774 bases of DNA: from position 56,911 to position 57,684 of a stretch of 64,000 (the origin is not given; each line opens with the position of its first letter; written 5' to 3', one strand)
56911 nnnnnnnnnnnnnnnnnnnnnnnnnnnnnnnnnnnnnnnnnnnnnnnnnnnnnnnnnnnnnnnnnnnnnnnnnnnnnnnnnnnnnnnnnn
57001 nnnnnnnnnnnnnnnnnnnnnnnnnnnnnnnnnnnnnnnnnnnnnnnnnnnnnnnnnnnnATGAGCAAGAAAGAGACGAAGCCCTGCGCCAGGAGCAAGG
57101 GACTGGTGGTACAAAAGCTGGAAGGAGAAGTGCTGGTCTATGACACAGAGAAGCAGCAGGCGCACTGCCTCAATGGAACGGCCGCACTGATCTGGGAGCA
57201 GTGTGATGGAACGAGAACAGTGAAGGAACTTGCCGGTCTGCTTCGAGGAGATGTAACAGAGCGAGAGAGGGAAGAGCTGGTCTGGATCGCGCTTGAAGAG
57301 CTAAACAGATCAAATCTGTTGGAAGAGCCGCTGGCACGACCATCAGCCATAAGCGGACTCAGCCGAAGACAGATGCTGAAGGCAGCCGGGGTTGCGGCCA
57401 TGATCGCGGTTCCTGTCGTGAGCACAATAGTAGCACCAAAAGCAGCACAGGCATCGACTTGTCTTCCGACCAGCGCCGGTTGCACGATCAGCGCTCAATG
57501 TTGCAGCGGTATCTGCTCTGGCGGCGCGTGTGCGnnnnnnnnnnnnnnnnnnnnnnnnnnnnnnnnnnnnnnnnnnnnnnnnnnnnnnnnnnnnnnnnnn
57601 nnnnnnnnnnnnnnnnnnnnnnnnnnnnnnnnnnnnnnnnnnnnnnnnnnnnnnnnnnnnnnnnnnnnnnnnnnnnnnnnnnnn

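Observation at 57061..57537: PqqD-like peptide-chaperone domain fused in frame to a Tat-type signal and a 27-aa six-cysteine peptide with inhibitor-cystine-knot spacing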

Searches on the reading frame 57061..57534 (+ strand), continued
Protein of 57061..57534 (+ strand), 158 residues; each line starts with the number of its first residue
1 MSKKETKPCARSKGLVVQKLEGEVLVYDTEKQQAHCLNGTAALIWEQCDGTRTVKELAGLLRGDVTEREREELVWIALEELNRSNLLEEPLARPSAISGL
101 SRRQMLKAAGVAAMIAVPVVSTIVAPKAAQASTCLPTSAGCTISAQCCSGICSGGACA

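Call 62: find_encoding_contigs(protein=P0166, flank=10000, max_places=3)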
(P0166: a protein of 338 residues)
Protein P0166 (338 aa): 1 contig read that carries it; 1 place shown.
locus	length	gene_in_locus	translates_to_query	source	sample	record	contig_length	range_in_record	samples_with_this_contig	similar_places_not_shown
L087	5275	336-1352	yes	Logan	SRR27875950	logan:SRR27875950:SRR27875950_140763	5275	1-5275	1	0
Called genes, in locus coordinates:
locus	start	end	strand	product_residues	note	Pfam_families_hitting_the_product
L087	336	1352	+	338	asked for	PF05402:PqqD (weak)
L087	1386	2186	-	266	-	-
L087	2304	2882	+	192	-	PF06736:TMEM175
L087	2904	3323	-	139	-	PF01451:LMWPc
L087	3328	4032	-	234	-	PF00230:MIP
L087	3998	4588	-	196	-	PF00903:Glyoxalase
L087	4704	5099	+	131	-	PF01022:HTH_5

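Call 64: find_related_loci(query=A5, collection=metagenome_contigs, flank=8000)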
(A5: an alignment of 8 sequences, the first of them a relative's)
Query A5 (230 aa) in metagenome_contigs; peptide patterns used: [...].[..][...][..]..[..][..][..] (x = any residue, [..] = any of these).
195 stretches matched a pattern; 114 encode a relative of the query (tblastn E <= 1e-3); the best 80 are kept; 80 distinct loci.
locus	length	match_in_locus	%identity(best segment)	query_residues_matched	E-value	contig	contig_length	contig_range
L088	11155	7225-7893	47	1-228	2e-56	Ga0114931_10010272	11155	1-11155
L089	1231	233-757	56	2-166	2e-57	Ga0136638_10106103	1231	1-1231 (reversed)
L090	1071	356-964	47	1-205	1e-55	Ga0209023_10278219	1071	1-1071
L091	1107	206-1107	43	1-227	2e-55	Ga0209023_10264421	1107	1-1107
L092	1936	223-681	59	2-151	4e-53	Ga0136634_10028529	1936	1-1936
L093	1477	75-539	55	3-149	3e-54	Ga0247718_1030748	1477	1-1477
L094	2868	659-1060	61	3-136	3e-52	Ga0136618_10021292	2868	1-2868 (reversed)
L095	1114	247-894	42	5-223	3e-55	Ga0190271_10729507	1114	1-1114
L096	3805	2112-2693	47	5-209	5e-52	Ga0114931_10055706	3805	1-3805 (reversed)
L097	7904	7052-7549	50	4-170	1e-51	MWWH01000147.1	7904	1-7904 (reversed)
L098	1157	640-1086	58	1-151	2e-54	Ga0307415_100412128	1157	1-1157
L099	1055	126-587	54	3-160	1e-54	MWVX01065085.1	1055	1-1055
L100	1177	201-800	45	5-222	2e-53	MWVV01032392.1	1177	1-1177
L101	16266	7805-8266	54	5-159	6e-51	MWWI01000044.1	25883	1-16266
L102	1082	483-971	52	5-163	4e-53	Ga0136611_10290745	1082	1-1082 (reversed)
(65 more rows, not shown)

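Call 70: find_homologous_proteins(query=L016:9048-9875:+, max_evalue=0.001)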
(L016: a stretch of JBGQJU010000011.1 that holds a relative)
Query L016:9048-9875:+ (276 aa): 7503 proteins with E <= 0.001 among 8000 candidates; the best 120 are listed.
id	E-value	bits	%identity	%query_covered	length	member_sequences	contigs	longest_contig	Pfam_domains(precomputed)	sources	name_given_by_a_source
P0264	2.8e-173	593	97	100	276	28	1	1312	-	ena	-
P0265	1.7e-167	574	94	99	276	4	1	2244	-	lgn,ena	-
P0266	1.2e-156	538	87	99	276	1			-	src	-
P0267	7.3e-151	519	85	99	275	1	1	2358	-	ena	-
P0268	3.0e-149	514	85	99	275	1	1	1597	-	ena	-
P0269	1.5e-148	512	83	99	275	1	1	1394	-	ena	-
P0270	4.1e-147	507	82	99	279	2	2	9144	-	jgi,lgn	jgi:hypothetical protein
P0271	1.1e-144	499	82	99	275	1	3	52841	PF27840.1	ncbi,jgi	jgi:hypothetical protein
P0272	2.7e-143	495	80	99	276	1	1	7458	-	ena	-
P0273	5.8e-143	494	80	99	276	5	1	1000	-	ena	-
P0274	8.6e-143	493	80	99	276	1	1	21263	-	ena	-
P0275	1.8e-142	492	81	99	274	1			-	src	-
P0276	9.6e-141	486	77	100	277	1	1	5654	-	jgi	jgi:hypothetical protein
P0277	1.1e-140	486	79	99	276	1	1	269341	-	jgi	jgi:hypothetical protein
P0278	1.6e-139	482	78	99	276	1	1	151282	-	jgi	jgi:hypothetical protein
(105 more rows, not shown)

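Call 80: search_solved_structures(query=A3, max_evalue=1, show_alignments=2)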
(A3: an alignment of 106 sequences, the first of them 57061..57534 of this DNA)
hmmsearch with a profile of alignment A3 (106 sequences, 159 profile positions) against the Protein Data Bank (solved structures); distinct sequences matched with E-value up to 1: 12.
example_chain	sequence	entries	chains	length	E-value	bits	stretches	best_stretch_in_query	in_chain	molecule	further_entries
5fzv_A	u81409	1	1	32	0.019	17.9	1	132-159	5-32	Venom peptide U3-SYTX-Sth1a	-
5fzw_A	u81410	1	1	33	0.024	17.6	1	132-158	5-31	Venom peptide U3-SYTX-Sth1h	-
1axh_A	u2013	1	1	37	0.029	17.3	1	134-155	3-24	ATRACOTOXIN-HVI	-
1hvw_A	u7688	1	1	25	0.062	16.2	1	135-158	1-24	OMEGA-ATRACOTOXIN-HV1A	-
5sxy_A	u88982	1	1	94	0.12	15.3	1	36-89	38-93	Bifunctional coenzyme PQQ synthesis protein C/D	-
8r3a_B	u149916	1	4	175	0.15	15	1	96-135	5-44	Arsenite oxidase small subunit AioB Rieske [2Fe-2S] cluster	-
8qnl_C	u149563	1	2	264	0.17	14.8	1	35-94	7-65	RES domain-containing protein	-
5v1u_A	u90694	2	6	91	0.17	14.8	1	13-90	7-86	TbiB1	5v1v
8qnq_C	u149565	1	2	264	0.19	14.7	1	35-94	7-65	RES domain-containing protein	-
8tep_B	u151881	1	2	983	0.22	14.5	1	44-108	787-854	Inner tegument protein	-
4aay_B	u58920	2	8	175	0.29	14.1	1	95-135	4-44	AROB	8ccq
6t61_A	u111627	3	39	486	0.59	13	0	55-154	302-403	Gag polyprotein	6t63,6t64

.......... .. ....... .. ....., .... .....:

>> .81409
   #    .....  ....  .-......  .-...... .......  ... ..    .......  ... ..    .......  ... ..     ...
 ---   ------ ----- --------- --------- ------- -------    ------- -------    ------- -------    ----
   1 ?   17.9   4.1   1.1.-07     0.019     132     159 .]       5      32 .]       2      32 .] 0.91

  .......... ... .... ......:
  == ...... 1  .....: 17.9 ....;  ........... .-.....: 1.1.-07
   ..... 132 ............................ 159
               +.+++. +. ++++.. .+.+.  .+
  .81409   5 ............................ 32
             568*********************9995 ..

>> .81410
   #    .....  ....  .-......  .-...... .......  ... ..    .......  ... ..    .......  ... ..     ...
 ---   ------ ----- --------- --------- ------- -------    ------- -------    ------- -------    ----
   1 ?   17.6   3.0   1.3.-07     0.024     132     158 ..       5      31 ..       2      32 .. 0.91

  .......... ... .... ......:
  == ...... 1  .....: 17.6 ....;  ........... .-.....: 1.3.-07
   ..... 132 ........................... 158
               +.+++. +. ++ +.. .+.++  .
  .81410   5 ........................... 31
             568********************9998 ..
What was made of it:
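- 57454..57534 (+): 27-aa core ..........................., aa 132-158; six Cys; no charged residue. The family profile aligns all six Cys with U3-scytotoxin 5fzv (call 80).
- Closest known: Inhibitor-cystine-knot peptides. Same: The cysteine framework C-x6-C-x5-CC-x3-C-x4-C is identical to U3-scytotoxin (call 80).
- The family profile weakly matches the Tat-signal region of the arsenite oxidase Rieske subunit (call 80).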

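Call 81: search_protein_families(library=pfam, proteins=[P0166, P0244, P0191, P0142, P0170], max_evalue=0.01)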
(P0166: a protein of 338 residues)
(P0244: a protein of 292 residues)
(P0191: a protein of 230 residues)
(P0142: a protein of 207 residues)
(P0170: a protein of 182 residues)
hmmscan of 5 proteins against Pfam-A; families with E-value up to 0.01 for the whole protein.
P0166 (338 aa): 2 families
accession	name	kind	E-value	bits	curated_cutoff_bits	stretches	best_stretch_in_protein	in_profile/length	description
PF05402.18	PqqD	-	9.3e-06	26.3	23.4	1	21-65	1-45/67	Coenzyme PQQ synthesis protein D (PqqD)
PF14890.11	Intein_splicing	-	0.0017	18.6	35.8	0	209-293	10-99/155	Intein splicing domain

P0244 (292 aa): 2 families
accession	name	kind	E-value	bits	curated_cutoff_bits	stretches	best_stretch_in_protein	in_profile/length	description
PF13884.11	Peptidase_S74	-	2.1e-11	44.3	22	1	163-214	1-53/58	Chaperone of endosialidase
PF05402.18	PqqD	-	4.5e-09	36.9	23.4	1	30-88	7-67/67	Coenzyme PQQ synthesis protein D (PqqD)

P0191 (230 aa): 1 family
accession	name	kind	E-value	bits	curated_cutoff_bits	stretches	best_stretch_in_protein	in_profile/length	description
PF05402.18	PqqD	-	2.3e-07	31.5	23.4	1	20-63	1-44/67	Coenzyme PQQ synthesis protein D (PqqD)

P0142 (207 aa): 5 families
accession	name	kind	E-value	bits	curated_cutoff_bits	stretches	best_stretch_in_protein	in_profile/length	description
PF05402.18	PqqD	-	2.1e-05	25.2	23.4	1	24-63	1-40/67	Coenzyme PQQ synthesis protein D (PqqD)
PF08116.16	Toxin_29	-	0.00028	21.3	25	0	177-196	4-23/31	PhTx neurotoxin family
PF10518.14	TAT_signal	-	0.0035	17.7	22.7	1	101-117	2-18/21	TAT (twin-arginine translocation) pathway signal sequence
PF17557.7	Conotoxin_I2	-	0.0059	17.1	27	0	135-153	1-19/38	I2-superfamily conotoxins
PF11703.13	UPF0506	-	0.0096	16.7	23.2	1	134-159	34-58/59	UPF0506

P0170 (182 aa): 1 family
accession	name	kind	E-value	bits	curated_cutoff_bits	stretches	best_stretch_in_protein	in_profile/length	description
PF05402.18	PqqD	-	3.8e-07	30.8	23.4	1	22-84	2-66/67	Coenzyme PQQ synthesis protein D (PqqD)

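Call 82: search_protein_families(library=padloc, proteins=[window:57061-57534:+, L016:9048-9875:+, L081:8201-9250:+], max_evalue=0.01)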
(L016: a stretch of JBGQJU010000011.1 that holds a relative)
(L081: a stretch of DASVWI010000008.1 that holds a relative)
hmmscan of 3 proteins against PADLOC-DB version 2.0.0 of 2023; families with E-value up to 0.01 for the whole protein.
window:57061-57534:+ (158 aa): 0 families

L016:9048-9875:+ (276 aa): 0 families

L081:8201-9250:+ (350 aa): 0 families

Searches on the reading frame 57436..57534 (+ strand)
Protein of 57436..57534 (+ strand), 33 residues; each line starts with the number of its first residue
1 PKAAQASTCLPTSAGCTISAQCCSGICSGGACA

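Call 50: predict_structure(alignment_id=A4)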
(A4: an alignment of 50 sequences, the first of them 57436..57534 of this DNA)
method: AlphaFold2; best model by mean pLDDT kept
length: 33 residues; sequences in the alignment: 50
mean_pLDDT: 76.4   pTM: 0.38
mean pLDDT of the five models: 76.4, 74.7, 73.5, 73.4, 71.7
residues with pLDDT >= 90: 0; 70-90: 26; 50-70: 3; < 50: 4
segments of 3 or more residues with pLDDT < 50: 1-4
pLDDT, mean of each block of 10 residues (from residue 1): 60 81 86 86
secondary structure, 60 per line:
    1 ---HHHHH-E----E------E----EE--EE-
elements in order: H4-8

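Call 55: fold_search(model_id=the predicted structure, library=pdb)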
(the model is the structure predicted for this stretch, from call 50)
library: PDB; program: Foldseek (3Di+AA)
matches with E <= 10: 4; with E <= 0.001: 0
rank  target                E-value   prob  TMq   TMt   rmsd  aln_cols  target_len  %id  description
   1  2n9z_MODEL_1_A        3.5e+00  0.08  0.34  0.28   2.0        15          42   27  Solution structure of K1 lobe of double-knot toxin (released 2016-03-02)
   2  2m9l_MODEL_1_A        5.7e+00  0.08  0.40  0.38   0.8        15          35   33  Solution structure of protoxin-1 (released 2014-04-30)
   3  5fzv_MODEL_1_A        6.6e+00  0.23  0.65  0.66   1.6        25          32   28  High resolution solution NMR structure of the spider venom peptide U3- scytotoxin-Sth1a (released 2016-06-08)
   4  2km9_MODEL_1_A        8.8e+00  0.16  0.64  0.78   0.9        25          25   40  Omega conotoxin-FVIA (released 2010-07-28)
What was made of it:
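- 57454..57534 (+): The tail-only model superposes on omega-conotoxin FVIA 2km9 (rmsd 0.9 A over 25 columns; call 55).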
